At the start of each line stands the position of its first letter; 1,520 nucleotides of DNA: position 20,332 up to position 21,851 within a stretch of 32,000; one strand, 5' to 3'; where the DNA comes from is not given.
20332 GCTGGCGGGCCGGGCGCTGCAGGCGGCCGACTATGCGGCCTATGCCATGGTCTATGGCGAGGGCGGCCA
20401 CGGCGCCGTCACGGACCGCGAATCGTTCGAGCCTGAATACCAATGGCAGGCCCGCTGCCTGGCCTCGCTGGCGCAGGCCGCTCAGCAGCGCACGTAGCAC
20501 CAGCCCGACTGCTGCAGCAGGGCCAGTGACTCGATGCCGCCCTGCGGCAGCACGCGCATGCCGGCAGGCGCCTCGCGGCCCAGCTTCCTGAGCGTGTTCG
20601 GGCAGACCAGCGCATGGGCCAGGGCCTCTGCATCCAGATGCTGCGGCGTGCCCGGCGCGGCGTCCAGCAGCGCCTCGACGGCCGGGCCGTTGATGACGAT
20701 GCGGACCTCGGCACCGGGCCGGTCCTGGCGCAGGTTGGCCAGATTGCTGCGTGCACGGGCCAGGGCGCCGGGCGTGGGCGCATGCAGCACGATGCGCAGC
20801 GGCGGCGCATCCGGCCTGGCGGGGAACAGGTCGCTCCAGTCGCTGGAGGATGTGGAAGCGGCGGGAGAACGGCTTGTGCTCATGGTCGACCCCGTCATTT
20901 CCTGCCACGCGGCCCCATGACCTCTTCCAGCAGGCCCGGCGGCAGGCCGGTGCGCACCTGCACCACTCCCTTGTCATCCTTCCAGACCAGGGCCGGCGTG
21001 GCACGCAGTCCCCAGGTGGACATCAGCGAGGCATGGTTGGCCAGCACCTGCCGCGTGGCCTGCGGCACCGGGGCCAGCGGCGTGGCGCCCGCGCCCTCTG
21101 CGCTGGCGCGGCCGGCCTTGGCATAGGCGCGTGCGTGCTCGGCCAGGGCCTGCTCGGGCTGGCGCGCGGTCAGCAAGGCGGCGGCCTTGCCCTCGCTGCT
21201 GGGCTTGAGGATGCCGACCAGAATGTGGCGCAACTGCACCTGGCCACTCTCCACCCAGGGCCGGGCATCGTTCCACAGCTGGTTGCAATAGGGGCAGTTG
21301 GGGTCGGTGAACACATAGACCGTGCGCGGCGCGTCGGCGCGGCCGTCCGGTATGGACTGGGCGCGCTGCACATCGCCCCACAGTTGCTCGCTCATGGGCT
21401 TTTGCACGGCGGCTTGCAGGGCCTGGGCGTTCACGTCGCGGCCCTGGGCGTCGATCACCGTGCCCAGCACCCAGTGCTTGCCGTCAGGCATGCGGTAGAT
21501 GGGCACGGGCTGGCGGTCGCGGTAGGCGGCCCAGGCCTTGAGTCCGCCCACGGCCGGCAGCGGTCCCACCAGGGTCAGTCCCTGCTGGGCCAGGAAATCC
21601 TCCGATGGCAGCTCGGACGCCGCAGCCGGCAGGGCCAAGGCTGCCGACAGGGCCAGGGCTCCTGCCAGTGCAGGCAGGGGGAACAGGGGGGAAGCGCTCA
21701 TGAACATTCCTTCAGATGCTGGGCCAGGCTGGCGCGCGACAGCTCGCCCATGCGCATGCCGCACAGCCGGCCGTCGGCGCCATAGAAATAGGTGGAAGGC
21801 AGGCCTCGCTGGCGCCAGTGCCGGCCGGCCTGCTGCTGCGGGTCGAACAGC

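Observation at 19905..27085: A rare TTAA-core direct repeat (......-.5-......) occurs three times, each beside a sulfur/thiol operon, next to a PmrA/QseB-type two-component system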

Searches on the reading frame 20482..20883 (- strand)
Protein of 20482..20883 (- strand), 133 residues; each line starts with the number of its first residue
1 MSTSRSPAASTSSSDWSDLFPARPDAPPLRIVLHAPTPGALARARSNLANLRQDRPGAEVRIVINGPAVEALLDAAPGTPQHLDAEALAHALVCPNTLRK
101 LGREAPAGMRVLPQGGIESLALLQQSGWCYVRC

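Call 8: search_protein_families(library=pfam, proteins=[window:20482-20883:-])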
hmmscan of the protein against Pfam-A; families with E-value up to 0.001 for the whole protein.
window:20482-20883:- (133 aa): 0 families

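Call 35: search_protein_families(library=ncbifam, proteins=[window:20482-20883:-], max_evalue=0.001)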
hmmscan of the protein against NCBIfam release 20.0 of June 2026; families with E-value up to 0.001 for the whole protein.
window:20482-20883:- (133 aa): 0 families

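Call 63: search_protein_families(library=pfam, alignment_id=A3, max_evalue=10)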
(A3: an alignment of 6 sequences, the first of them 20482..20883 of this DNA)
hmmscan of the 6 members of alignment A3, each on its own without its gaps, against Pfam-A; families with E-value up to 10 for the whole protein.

A. member 1, window:20482-20883:- (133 aa): 0 families

B. families by the number of members that match (of 6 scanned): 0 families

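Call 64: search_solved_structures(query=A3, max_evalue=10)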
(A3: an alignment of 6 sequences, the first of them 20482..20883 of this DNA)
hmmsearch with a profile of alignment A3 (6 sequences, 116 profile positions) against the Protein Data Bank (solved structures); distinct sequences matched with E-value up to 10: 8.
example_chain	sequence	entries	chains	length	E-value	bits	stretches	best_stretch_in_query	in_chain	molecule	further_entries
1l1s_A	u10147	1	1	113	2e-05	28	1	32-115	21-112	hypothetical protein MTH1491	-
2pd2_A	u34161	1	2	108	0.00011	25.6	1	32-114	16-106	Hypothetical protein ST0148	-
8uja_A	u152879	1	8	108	0.0087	19.5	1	31-114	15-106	T33-fn10: engineered DrsE like sulfur reductase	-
5i5e_A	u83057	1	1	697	0.85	13.1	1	42-112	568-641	Transketolase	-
5hgx_A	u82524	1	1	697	0.85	13.1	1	42-112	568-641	Transketolase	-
5hje_A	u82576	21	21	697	0.85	13.1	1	42-112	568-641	Transketolase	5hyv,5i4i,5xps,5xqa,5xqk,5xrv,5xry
5i51_A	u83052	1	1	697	0.85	13.1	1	42-112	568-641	Transketolase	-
5i5g_A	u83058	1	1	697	1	12.8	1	42-112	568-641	Transketolase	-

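Call 67: predict_structure(protein=window:20482-20883:-)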
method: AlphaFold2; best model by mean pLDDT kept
length: 133 residues; sequences in the alignment: 1
mean_pLDDT: 77.5   pTM: 0.69
mean pLDDT of the five models: 77.5, 64.9, 56.2, 47.0, 42.0
residues with pLDDT >= 90: 12; 70-90: 91; 50-70: 17; < 50: 13
segments of 3 or more residues with pLDDT < 50: 1-4, 6-14
pLDDT, mean of each block of 10 residues (from residue 1): 43 52 67 90 89 83 89 83 84 88 87 74 79 75
secondary structure, 60 per line:
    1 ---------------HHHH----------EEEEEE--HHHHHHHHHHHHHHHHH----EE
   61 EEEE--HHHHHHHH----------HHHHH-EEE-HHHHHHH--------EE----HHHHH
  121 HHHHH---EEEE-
elements in order: H16-19 E30-35 H38-54 E59-64 H67-74 H85-89 E91-93 H95-101 H116-125 E129-132

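Call 71: fold_search(model_id=the predicted structure, library=pdb)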
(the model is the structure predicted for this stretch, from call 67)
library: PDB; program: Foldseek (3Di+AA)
matches with E <= 10: 1183; with E <= 0.001: 2
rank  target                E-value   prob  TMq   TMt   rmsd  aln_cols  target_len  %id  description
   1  8uja_A                2.9e-05  1.00  0.64  0.77   2.8       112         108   20  T33-fn10 - Designed Tetrahedral Protein Cage Using Fragment-based Hydrogen Bond Networks (released 2024-03-06)
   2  2pd2_A                3.5e-05  1.00  0.59  0.71   3.0       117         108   21  Crystal structure of (ST0148) conserved hypothetical from Sulfolobus Tokodaii Strain7 (released 2007-10-02)
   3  1jx7_A                4.2e-03  1.00  0.54  0.60   3.9       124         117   18  Crystal structure of ychN protein from E.coli (released 2002-09-07)
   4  2qs7_A                2.8e-02  0.97  0.52  0.51   4.9       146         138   13  CRYSTAL STRUCTURE OF a putative oxidoreductase of the DsrE/DsrF-like family (SSO1126) FROM SULFOLOBUS SOLFATARICUS P2  (released 2007-08-21)
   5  2hy5_C                3.6e-02  0.95  0.44  0.54   4.9       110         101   16  Crystal structure of DsrEFH (released 2006-09-19)
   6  4aul_C                3.8e-02  0.54  0.30  0.09   8.9       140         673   18  Crystal structure, recombinant expression and mutagenesis studies of the bifunctional catalase-phenol oxidase from Scy (released 2013-02-27)
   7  4b2y_C                4.1e-02  0.51  0.29  0.09   8.8       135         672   18  Probing the active center of catalase-phenol oxidase from Scytalidium thermophilum (released 2013-04-10)
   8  4aun_E                4.4e-02  0.47  0.29  0.09   8.8       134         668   19  Crystal structure, recombinant expression and mutagenesis studies of the bifunctional catalase-phenol oxidase from Scy (released 2013-02-27)
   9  4b2y_A                4.7e-02  0.47  0.29  0.09   8.8       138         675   17  Probing the active center of catalase-phenol oxidase from Scytalidium thermophilum (released 2013-04-10)
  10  4aue_B                5.3e-02  0.51  0.30  0.09   7.6       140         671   17  Crystal structure, recombinant expression and mutagenesis studies of the bifunctional catalase-phenol oxidase from Scy (released 2013-02-27)
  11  4aum_C                5.7e-02  0.44  0.29  0.09   8.8       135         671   18  Crystal structure, recombinant expression and mutagenesis studies of the bifunctional catalase-phenol oxidase from Scy (released 2013-02-27)
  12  5ogx                  6.5e-02  0.82  0.41  0.19   5.4       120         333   14  Crystal structure of Amycolatopsis cytochrome P450 reductase GcoB. (released 2018-07-04)
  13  4aul_A                7.3e-02  0.35  0.25  0.09   8.1       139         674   16  Crystal structure, recombinant expression and mutagenesis studies of the bifunctional catalase-phenol oxidase from Scy (released 2013-02-27)
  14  7cfu_A                7.3e-02  0.18  0.22  0.18  10.0       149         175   16  Crystal Structure of FMN-dependent Cysteine Decarboxylases SpaF (released 2021-06-30)
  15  4aun_A                7.8e-02  0.41  0.30  0.09   8.8       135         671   18  Crystal structure, recombinant expression and mutagenesis studies of the bifunctional catalase-phenol oxidase from Scy (released 2013-02-27)
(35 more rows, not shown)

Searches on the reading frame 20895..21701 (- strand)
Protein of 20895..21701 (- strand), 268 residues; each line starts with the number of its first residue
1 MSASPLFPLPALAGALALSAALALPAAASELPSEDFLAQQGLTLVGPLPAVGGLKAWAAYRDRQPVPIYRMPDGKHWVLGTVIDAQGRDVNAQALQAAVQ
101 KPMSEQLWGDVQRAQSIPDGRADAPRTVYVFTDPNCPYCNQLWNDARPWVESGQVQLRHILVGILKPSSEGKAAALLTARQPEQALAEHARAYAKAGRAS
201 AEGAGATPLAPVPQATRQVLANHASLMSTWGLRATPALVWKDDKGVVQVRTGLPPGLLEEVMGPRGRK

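Call 8: search_protein_families(library=pfam, proteins=[window:20895-21701:-])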
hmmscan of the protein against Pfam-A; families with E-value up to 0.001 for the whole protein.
window:20895-21701:- (268 aa): 2 families
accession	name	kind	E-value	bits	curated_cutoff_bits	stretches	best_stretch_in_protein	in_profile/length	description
PF13098.12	Thioredoxin_2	-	9.8e-12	45.6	27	1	125-253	6-94/104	Thioredoxin-like domain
PF13462.12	Thioredoxin_4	-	6.4e-05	23.6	23.2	1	120-193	9-87/165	Thioredoxin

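Call 35: search_protein_families(library=ncbifam, proteins=[window:20895-21701:-], max_evalue=0.001)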
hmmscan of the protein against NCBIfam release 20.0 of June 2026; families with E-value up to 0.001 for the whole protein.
window:20895-21701:- (268 aa): 2 families
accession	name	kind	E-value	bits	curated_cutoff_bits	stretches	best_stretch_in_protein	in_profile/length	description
NF008657.0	PRK11657.1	equivalog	1.2e-95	319.5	124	1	15-265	7-251/251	thiol:disulfide interchange protein DsbG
NF052402.1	ThlOxiredEpsilon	equivalog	9.2e-05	22.1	370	1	127-175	130-176/236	bifunctional thiol oxidoreductase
